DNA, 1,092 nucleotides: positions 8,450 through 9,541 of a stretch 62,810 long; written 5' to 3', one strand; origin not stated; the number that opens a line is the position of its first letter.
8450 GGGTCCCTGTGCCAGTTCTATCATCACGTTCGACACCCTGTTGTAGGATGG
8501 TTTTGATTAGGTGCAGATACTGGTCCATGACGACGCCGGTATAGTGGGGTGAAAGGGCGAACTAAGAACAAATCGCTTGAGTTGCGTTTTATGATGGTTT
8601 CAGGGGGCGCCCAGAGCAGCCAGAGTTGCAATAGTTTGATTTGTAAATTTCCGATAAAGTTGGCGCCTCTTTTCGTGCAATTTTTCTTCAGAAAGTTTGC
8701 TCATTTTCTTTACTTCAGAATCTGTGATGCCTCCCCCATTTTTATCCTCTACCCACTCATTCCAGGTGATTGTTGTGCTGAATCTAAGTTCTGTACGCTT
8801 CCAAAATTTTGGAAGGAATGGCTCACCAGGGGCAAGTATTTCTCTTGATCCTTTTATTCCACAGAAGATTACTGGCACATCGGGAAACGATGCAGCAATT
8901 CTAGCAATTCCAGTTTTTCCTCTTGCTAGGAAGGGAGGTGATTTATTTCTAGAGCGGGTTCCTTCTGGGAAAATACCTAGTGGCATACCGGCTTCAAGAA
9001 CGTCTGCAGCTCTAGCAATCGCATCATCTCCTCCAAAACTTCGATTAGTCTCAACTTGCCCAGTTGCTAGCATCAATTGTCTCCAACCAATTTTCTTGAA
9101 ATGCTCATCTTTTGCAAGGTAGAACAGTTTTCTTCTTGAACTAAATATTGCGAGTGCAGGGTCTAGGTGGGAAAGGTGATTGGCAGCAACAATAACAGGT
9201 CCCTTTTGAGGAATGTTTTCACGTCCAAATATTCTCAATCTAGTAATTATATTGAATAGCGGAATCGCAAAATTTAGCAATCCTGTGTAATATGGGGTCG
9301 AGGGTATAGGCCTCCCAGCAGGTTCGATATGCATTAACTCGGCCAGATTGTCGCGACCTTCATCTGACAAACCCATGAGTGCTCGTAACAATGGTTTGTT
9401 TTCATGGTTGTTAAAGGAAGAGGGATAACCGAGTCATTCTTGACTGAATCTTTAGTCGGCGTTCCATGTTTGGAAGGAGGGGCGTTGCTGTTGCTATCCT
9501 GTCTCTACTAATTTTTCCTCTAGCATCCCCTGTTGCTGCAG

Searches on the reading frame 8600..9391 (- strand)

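Call 56: search_protein_families(library=pfam, proteins=[window:8600-9391:-], max_evalue=0.001)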
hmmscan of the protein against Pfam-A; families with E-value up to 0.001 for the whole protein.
window:8600-9391:- (263 aa): 1 family
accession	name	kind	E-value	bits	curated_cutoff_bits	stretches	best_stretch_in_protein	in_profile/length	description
PF01553.26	Acyltransferase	-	8.3e-23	81.1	23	1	52-175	2-127/132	Acyltransferase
